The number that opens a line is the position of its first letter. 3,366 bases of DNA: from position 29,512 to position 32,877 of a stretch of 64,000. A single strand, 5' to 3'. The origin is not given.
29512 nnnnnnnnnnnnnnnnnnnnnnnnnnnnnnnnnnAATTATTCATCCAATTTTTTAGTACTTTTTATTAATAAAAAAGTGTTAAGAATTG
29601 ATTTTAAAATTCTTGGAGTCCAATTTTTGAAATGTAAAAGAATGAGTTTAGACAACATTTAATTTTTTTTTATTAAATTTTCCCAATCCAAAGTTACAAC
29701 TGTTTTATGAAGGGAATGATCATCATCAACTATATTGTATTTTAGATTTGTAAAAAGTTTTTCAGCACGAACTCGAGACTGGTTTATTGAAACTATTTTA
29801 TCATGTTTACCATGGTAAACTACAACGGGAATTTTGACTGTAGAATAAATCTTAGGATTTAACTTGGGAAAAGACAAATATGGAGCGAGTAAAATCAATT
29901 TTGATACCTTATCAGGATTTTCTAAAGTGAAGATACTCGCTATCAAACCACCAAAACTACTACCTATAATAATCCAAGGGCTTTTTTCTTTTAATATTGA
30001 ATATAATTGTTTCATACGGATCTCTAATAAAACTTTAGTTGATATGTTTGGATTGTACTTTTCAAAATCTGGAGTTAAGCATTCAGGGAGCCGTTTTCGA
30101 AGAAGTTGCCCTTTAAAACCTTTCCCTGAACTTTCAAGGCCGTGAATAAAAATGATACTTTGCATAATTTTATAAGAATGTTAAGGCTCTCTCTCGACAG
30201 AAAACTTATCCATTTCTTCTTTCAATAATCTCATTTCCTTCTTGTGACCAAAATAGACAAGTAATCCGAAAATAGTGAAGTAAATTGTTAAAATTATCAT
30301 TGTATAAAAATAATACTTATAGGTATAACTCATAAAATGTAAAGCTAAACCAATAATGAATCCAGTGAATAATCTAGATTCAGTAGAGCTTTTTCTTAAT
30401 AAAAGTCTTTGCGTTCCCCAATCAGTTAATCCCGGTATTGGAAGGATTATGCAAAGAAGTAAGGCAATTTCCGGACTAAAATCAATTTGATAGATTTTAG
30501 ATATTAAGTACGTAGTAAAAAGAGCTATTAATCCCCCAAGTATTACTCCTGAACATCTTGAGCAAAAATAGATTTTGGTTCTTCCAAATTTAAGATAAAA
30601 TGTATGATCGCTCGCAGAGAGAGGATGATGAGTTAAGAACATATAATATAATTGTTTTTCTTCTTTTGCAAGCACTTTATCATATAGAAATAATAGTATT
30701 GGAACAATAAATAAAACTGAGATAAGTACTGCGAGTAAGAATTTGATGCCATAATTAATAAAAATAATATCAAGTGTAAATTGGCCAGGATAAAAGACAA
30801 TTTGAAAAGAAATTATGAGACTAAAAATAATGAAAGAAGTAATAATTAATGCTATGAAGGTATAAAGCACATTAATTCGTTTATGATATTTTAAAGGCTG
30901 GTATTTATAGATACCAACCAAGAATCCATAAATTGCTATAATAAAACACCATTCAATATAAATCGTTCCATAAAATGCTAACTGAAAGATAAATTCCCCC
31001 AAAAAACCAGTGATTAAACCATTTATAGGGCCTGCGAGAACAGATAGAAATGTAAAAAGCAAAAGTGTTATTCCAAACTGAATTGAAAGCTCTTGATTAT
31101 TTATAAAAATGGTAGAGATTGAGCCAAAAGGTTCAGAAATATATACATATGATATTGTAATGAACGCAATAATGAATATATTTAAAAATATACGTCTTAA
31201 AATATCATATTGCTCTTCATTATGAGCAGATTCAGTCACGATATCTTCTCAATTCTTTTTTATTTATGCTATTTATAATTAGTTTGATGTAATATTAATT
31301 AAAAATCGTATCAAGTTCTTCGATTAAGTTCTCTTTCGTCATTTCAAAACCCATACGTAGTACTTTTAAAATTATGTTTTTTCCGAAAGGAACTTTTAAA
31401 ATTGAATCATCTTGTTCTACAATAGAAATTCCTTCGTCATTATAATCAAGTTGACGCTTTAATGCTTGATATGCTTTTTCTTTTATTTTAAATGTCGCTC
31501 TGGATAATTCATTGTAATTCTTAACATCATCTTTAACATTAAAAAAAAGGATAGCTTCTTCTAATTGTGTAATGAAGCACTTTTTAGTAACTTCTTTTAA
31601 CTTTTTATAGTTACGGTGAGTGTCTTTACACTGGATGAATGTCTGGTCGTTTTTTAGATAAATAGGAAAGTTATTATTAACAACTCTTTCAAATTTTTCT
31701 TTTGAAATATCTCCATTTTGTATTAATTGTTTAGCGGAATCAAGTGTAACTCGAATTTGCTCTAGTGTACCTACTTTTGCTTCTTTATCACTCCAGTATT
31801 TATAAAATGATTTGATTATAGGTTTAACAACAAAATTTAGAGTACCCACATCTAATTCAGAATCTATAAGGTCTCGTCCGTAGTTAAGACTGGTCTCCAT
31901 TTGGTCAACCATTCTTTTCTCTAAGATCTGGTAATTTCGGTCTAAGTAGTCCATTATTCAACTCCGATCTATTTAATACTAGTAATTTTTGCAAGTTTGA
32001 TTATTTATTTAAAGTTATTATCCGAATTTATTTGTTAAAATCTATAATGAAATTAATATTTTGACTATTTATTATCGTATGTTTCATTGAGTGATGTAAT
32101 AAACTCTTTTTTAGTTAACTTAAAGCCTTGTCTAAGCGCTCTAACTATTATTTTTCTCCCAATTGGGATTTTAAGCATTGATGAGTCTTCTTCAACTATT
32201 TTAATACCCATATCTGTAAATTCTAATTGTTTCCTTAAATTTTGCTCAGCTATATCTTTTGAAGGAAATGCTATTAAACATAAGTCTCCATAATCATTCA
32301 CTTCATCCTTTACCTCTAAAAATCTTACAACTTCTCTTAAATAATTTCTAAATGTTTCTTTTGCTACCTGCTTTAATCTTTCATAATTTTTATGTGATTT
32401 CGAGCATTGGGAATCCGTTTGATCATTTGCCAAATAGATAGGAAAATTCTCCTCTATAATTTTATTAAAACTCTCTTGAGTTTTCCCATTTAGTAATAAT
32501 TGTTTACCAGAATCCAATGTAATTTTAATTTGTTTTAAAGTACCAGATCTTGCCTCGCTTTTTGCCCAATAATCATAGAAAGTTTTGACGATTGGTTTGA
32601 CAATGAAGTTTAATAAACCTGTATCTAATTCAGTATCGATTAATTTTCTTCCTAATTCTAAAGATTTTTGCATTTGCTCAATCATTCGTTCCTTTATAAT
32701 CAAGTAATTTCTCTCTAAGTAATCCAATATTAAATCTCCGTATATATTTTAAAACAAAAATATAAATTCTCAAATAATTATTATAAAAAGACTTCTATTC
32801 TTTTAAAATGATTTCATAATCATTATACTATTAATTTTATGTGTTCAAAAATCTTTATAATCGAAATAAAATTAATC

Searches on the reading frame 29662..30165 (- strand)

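Call 36: search_protein_families(library=pfam, proteins=[window:29662-30165:-], max_evalue=0.01)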
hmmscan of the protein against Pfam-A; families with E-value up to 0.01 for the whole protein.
window:29662-30165:- (168 aa): 10 families
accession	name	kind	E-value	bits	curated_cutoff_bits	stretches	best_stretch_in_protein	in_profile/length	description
PF00561.26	Abhydrolase_1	-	5e-12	46.5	25.8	2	62-99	69-106/245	alpha/beta hydrolase fold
PF12146.15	Hydrolase_4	-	3.7e-11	43.2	27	1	60-101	74-115/239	Serine aminopeptidase, S33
PF02230.22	Abhydrolase_2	-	4.9e-07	30.2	23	1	50-144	95-188/217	Phospholipase/Carboxylesterase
PF20408.4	Abhydrolase_11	-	5e-07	30.1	27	1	43-155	57-170/193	Alpha/beta hydrolase domain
PF12695.13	Abhydrolase_5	-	7.2e-07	29.6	27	1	59-147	54-136/164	Alpha/beta hydrolase family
PF05728.18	UPF0227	-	3.1e-06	27.7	21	1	4-99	2-93/187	Uncharacterised protein family (UPF0227)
PF20434.5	BD-FAE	-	0.0012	18.8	26.8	0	104-137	181-215/215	BD-FAE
PF07819.20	PGAP1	-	0.0036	17.5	24.3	0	52-95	80-127/233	PGAP1-like alpha/beta domain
PF03959.19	FSH1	-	0.0037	17.4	21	0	47-132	85-181/211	Serine hydrolase (FSH1)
PF00756.26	Esterase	-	0.0041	17.4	22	1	64-98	117-151/251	Putative esterase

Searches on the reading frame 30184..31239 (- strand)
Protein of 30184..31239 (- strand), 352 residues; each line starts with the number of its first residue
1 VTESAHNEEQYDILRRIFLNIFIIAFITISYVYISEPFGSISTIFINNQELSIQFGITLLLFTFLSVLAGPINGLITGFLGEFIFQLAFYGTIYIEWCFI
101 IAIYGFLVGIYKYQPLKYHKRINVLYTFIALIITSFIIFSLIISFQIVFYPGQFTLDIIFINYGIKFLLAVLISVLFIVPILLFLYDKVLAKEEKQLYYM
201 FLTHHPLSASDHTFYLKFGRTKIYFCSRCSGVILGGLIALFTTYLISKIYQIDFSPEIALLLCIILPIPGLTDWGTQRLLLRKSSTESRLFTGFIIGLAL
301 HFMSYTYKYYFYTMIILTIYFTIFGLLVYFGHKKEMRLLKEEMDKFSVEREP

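Call 35: search_protein_families(library=ncbifam, proteins=[window:30184-31239:-], max_evalue=0.1)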
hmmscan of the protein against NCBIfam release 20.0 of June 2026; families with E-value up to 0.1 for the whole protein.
window:30184-31239:- (352 aa): 1 family
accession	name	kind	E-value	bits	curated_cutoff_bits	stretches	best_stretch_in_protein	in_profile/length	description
NF010182.0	PRK13661.1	equivalog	7.8e-06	25.8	99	1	34-188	22-172/183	ECF-type riboflavin transporter substrate-binding protein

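Call 36: search_protein_families(library=pfam, proteins=[window:30184-31239:-], max_evalue=0.01)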
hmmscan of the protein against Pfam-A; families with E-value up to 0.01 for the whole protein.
window:30184-31239:- (352 aa): 2 families
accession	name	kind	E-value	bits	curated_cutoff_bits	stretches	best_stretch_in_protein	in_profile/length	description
PF09858.14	DUF2085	-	2e-13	51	25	1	211-302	6-89/90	Predicted membrane protein (DUF2085)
PF07155.17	ECF-ribofla_trS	-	3.4e-05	24.3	26.7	1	32-178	17-164/172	ECF-type riboflavin transporter, S component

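Call 72: search_protein_families(library=padloc, proteins=[window:30184-31239:-], max_evalue=0.01)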
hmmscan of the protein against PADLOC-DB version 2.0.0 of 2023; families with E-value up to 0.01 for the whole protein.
window:30184-31239:- (352 aa): 0 families

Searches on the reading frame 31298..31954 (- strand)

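Call 3: search_protein_families(library=pfam, proteins=[window:31298-31954:-], max_evalue=1)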
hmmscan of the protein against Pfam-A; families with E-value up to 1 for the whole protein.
window:31298-31954:- (219 aa): 2 families
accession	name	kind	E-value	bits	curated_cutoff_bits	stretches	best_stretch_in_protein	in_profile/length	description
PF18075.7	FtsX_ECD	-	0.049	14.7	23.5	1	140-186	19-66/96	FtsX extracellular domain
PF08328.16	ASL_C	-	0.078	13.5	35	1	67-146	23-104/115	Adenylosuccinate lyase C-terminal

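Call 35: search_protein_families(library=ncbifam, proteins=[window:31298-31954:-], max_evalue=0.1)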
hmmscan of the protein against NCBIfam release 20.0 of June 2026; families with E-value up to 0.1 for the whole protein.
window:31298-31954:- (219 aa): 1 family
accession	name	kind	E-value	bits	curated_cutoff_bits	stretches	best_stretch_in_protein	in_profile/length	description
NF000008.1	trim_DfrA1_rpt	exception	0.036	13.8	420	1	75-153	46-123/187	trimethoprim-resistant repeat-containing dihydrofolate reductase DfrA1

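Call 72: search_protein_families(library=padloc, proteins=[window:31298-31954:-], max_evalue=0.01)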
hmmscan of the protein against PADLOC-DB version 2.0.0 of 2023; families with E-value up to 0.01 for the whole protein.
window:31298-31954:- (219 aa): 0 families

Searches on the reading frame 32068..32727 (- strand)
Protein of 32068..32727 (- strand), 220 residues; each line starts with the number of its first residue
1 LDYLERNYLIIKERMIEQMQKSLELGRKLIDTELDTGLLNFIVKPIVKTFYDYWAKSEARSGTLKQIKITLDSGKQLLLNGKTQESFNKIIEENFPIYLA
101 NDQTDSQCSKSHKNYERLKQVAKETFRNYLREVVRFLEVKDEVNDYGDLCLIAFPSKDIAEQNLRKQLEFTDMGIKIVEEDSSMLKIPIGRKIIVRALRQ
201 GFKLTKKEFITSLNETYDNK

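Call 3: search_protein_families(library=pfam, proteins=[window:32068-32727:-], max_evalue=1)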
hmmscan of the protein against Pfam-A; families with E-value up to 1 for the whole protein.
window:32068-32727:- (220 aa): 0 families

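Call 35: search_protein_families(library=ncbifam, proteins=[window:32068-32727:-], max_evalue=0.1)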
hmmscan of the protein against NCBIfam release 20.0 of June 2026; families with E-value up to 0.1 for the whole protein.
window:32068-32727:- (220 aa): 3 families
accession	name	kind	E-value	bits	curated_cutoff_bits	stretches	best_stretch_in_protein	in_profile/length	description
TIGR00408.1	proS_fam_I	equivalog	0.012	14.5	437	1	102-184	371-451/475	proline--tRNA ligase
NF005748.0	PRK07572.1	subfamily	0.028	13.5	438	1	130-178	126-176/426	cytosine deaminase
NF006685.0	PRK09230.1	subfamily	0.032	12.6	483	1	133-206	133-205/426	cytosine deaminase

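Call 62: search_solved_structures(query=window:32068-32727:-, max_evalue=1)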
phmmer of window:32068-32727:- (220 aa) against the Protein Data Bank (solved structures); distinct sequences matched with E-value up to 1: 1.
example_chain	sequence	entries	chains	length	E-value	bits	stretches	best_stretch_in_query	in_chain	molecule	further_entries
2o1z_A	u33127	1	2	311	0.4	13.4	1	12-80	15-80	Ribonucleotide Reductase Subunit R2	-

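Call 69: find_homologous_proteins(query=window:32068-32727:-, max_evalue=0.001)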
Query window:32068-32727:- (220 aa): 527 proteins with E <= 0.001 among 1022 candidates; the best 120 are listed.
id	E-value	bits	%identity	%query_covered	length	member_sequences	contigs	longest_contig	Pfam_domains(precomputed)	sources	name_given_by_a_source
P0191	2.1e-135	467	98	100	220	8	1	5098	-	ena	-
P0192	1.6e-117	408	84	100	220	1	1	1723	-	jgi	-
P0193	1.8e-116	405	83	100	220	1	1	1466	-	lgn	-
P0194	3.0e-116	404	83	100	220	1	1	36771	-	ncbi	-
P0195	1.5e-112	392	80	99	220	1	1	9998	-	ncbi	-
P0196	2.0e-112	392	81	100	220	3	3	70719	-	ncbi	ncbi:MAG: hypothetical protein ACFE9C_10830 [Candidatus Hodarchaeota archaeon]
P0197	1.6e-111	389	79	100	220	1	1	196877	-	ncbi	ncbi:MAG: hypothetical protein ACFFA4_00735 [Promethearchaeota archaeon]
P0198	2.6e-111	388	80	100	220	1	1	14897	-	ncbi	ncbi:MAG: hypothetical protein ACFE9S_14700 [Candidatus Hermodarchaeota archaeon]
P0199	1.3e-110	386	78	100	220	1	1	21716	-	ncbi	ncbi:MAG: hypothetical protein ACFE9Z_12925 [Promethearchaeota archaeon]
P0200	2.2e-110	385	78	100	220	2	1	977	-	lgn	-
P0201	1.2e-109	382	79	100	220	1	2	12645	-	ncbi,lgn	ncbi:MAG: hypothetical protein ACFFDF_07715 [Candidatus Odinarchaeota archaeon]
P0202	5.8e-108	377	78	100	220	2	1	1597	-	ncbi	-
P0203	6.6e-108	377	78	100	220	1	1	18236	-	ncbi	-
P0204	2.1e-107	375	77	100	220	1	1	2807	-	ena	-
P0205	5.3e-107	374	84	94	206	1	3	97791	-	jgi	jgi:hypothetical protein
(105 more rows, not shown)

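Call 72: search_protein_families(library=padloc, proteins=[window:32068-32727:-], max_evalue=0.01)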
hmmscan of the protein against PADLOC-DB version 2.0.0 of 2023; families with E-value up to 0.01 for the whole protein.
window:32068-32727:- (220 aa): 0 families
